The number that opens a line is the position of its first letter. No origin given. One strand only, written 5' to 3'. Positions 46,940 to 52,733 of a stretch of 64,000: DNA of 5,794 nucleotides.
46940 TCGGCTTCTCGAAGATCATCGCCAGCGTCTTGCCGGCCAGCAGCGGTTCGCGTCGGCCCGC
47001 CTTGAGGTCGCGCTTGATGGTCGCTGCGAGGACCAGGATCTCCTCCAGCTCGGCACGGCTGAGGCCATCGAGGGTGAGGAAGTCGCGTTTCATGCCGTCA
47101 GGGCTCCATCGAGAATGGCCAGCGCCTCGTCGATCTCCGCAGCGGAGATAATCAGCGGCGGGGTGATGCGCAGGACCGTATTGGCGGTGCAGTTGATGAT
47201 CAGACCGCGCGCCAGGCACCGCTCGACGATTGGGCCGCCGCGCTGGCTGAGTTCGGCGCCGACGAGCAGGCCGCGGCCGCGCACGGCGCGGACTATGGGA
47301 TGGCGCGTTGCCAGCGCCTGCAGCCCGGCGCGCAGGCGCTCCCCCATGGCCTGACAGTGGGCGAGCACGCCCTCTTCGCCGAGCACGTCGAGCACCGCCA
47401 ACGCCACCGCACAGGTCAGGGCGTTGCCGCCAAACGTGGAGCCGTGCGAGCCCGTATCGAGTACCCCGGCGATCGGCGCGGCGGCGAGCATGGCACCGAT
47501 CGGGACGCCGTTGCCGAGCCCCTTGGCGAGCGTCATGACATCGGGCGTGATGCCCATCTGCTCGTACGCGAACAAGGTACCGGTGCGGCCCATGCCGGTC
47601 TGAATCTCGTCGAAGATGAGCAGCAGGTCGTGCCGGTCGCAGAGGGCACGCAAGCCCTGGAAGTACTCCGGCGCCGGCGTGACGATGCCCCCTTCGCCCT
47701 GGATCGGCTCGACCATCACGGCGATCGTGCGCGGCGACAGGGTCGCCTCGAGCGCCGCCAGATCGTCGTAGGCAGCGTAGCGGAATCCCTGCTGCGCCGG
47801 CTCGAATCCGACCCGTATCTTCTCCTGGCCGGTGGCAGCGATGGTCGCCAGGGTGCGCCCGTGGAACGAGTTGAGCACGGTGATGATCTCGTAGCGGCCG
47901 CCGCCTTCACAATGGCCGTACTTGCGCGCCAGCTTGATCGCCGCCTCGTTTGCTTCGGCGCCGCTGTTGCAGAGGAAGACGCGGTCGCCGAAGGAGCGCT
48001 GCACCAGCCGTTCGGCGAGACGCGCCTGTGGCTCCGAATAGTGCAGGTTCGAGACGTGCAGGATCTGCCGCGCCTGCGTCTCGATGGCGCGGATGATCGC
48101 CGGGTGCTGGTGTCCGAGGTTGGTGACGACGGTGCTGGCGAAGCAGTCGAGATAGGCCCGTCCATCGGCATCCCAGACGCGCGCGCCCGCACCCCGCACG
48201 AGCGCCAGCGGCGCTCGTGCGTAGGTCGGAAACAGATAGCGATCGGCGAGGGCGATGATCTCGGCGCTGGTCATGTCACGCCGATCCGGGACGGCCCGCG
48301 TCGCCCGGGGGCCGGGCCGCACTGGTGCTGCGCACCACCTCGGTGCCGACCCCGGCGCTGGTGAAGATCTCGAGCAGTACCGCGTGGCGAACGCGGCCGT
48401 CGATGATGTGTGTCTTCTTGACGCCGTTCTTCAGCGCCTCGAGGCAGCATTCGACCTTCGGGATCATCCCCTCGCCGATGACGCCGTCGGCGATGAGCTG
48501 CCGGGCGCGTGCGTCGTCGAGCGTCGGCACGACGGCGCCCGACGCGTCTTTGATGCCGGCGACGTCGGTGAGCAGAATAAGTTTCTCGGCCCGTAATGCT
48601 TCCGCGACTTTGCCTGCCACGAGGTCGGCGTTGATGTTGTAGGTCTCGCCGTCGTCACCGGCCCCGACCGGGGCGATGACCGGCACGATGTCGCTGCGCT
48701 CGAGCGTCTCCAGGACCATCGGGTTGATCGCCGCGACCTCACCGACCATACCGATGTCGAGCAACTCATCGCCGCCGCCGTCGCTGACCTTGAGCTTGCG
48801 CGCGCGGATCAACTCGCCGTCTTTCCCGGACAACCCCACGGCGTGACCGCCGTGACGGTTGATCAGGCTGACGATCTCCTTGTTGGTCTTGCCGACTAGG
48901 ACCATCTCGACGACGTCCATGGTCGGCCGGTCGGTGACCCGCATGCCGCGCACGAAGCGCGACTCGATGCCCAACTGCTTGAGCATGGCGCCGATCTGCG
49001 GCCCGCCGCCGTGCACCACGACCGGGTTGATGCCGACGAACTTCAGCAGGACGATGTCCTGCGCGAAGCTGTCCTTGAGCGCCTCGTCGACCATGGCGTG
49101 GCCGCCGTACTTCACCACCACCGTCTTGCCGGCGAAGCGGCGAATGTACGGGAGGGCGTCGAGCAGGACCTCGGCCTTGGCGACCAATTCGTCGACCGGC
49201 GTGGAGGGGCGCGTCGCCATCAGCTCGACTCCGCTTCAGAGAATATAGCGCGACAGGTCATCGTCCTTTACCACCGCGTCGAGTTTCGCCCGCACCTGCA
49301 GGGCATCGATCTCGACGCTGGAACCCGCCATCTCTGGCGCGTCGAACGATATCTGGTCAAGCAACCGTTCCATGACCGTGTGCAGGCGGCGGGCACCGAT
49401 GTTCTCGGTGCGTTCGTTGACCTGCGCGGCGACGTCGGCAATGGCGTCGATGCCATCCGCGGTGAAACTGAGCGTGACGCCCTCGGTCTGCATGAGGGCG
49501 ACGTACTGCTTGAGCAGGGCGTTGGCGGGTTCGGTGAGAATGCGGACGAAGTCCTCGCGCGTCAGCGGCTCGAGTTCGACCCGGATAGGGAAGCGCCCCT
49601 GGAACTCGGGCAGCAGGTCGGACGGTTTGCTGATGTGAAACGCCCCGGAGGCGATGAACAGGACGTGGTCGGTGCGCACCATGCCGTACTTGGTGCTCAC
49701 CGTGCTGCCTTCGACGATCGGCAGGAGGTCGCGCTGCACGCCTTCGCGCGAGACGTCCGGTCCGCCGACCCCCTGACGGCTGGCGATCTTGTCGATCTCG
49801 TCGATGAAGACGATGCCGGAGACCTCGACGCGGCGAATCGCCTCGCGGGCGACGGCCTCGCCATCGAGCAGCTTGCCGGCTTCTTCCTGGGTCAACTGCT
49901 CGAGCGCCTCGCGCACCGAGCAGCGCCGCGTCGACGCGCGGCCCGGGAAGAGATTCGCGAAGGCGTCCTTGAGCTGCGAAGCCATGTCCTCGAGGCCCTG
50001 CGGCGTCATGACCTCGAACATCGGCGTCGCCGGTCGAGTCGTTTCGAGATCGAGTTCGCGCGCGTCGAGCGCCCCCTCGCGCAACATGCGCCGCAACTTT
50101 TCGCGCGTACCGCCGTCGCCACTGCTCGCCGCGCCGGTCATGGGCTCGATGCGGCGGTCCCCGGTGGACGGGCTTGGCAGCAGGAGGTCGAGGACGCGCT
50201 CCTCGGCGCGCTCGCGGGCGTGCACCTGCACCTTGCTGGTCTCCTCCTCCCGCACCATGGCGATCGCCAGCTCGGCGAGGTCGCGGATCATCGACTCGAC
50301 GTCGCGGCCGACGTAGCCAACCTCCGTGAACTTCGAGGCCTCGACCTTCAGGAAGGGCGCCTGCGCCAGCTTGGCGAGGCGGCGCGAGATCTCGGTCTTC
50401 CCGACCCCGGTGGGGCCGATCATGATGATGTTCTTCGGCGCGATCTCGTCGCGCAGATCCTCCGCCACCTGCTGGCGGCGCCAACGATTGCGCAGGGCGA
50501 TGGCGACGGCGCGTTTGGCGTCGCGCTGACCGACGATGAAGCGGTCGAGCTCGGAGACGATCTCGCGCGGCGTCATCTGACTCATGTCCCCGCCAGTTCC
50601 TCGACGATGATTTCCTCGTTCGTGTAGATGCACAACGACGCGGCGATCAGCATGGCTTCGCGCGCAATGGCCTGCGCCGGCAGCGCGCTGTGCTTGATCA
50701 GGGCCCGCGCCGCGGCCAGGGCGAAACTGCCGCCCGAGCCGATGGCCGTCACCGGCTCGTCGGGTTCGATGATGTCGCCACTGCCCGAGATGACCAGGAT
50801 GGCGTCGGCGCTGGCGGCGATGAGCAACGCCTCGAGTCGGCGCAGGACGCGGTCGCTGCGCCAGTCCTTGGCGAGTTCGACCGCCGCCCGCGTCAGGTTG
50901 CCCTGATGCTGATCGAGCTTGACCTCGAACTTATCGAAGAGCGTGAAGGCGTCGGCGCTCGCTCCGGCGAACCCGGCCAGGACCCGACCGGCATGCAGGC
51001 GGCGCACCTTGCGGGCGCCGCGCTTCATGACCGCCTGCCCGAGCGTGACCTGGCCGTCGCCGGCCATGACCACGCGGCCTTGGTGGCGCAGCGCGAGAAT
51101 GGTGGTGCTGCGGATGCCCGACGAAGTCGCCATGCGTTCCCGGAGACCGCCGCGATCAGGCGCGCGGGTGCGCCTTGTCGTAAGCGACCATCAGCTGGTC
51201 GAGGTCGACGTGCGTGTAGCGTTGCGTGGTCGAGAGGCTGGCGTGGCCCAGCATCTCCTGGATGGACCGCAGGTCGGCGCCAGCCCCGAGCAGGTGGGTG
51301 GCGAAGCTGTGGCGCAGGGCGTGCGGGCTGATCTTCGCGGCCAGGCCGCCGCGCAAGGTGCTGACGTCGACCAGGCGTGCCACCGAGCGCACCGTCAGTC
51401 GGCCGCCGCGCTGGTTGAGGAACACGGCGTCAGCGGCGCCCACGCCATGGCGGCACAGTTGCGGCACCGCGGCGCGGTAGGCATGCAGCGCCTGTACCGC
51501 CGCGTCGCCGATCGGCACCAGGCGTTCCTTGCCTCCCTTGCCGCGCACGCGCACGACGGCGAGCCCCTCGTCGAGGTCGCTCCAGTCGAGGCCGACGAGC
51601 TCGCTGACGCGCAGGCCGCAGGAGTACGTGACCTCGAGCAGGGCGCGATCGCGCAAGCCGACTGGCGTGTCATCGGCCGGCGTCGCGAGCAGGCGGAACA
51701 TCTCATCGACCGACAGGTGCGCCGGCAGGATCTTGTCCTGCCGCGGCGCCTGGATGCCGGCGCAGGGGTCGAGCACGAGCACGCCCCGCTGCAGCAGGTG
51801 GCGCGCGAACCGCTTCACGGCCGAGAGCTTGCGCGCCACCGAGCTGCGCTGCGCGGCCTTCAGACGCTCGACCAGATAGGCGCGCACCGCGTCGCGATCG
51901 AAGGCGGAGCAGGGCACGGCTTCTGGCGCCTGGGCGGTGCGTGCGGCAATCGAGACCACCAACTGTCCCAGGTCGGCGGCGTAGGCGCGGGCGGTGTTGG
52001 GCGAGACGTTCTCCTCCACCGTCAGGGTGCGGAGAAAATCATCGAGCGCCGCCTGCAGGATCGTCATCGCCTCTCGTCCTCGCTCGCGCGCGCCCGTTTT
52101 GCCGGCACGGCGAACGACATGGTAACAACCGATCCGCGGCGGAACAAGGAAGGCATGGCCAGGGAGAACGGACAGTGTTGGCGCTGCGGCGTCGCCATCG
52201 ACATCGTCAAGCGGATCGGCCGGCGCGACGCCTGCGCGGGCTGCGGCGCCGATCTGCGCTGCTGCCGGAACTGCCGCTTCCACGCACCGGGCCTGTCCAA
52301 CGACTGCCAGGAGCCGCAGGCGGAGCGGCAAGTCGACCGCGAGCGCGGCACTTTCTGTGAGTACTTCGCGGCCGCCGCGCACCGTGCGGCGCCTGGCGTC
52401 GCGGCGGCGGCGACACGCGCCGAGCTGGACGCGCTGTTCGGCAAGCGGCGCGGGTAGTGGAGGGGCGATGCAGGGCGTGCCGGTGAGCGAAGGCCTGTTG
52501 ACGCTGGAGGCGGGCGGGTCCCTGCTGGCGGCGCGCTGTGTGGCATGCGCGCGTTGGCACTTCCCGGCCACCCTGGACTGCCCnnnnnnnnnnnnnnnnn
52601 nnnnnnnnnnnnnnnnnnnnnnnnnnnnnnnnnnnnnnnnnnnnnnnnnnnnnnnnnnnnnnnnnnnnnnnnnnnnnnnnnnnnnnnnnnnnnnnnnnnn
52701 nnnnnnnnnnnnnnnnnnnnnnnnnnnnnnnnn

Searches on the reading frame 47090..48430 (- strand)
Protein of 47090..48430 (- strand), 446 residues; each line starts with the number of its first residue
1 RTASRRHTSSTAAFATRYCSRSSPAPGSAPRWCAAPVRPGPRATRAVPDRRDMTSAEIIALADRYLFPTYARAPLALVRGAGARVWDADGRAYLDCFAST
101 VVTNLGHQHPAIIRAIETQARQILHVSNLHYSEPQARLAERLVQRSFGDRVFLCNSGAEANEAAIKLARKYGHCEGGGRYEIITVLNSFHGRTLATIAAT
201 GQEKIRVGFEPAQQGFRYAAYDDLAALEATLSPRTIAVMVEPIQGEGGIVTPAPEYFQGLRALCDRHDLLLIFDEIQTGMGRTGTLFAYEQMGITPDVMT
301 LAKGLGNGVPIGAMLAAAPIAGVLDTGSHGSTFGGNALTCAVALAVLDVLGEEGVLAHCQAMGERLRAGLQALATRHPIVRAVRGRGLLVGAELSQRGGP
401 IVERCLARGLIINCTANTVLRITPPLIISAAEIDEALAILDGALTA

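Call 48: search_protein_families(library=pfam, proteins=[window:47090-48430:-], max_evalue=0.00001)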
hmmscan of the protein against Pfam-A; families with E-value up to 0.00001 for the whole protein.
window:47090-48430:- (446 aa): 1 family
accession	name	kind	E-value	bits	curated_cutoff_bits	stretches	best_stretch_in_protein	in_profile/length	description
PF00202.27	Aminotran_3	-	3.2e-121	405.3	30.5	1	73-443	9-402/403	Aminotransferase class-III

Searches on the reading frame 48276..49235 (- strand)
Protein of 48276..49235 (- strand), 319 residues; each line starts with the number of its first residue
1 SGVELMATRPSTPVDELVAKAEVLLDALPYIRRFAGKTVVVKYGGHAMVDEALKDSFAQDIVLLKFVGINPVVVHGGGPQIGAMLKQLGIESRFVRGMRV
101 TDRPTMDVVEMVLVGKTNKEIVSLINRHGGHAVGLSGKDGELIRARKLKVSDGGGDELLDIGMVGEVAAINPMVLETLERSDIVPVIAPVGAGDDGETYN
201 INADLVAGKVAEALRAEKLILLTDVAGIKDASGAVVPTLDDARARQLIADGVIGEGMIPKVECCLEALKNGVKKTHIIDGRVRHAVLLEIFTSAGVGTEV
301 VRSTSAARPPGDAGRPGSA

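Call 48: search_protein_families(library=pfam, proteins=[window:48276-49235:-], max_evalue=0.00001)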
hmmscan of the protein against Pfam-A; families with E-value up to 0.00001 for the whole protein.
window:48276-49235:- (319 aa): 1 family
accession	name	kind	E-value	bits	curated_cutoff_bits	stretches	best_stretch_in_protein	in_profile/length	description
PF00696.33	AA_kinase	-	3.5e-45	155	24.9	1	37-279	1-234/234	Amino acid kinase family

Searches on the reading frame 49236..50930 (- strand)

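Call 48: search_protein_families(library=pfam, proteins=[window:49236-50930:-], max_evalue=0.00001)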
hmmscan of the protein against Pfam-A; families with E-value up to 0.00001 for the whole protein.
window:49236-50930:- (564 aa): 3 families
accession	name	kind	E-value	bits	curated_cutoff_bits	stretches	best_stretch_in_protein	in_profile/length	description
PF07724.20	AAA_2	-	4.8e-32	111.7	27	1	306-450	7-166/166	AAA domain (Cdc48 subfamily)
PF00004.35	AAA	-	6.1e-15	56.3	21.2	1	356-453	41-129/131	ATPase family associated with various cellular activities (AAA)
PF07728.20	AAA_5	-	6.6e-07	29.9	22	0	167-203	1-38/139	AAA domain (dynein-related subfamily)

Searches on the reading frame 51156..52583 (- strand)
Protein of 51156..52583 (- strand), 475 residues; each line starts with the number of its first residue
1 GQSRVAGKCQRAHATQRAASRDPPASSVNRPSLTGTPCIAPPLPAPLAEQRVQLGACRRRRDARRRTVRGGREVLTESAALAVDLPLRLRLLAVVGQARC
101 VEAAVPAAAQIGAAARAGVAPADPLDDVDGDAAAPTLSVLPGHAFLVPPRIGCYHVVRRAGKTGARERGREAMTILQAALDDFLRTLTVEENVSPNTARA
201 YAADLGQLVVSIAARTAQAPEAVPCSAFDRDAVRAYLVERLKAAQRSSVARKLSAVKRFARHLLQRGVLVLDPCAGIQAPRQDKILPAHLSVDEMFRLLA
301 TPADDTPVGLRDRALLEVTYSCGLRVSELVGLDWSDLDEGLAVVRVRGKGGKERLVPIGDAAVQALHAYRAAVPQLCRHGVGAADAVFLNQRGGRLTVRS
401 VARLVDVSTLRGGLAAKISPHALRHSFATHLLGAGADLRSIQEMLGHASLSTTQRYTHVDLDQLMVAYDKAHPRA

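Call 48: search_protein_families(library=pfam, proteins=[window:51156-52583:-], max_evalue=0.00001)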
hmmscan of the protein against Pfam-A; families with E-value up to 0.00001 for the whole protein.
window:51156-52583:- (475 aa): 2 families
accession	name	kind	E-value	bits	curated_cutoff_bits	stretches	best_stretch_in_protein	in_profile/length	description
PF00589.27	Phage_integrase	-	1.4e-42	145.8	27.1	1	290-460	3-169/172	Phage integrase family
PF02899.23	Phage_int_SAM_1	-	2.3e-13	50.7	22.3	1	180-267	1-83/83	Phage integrase, N-terminal SAM-like domain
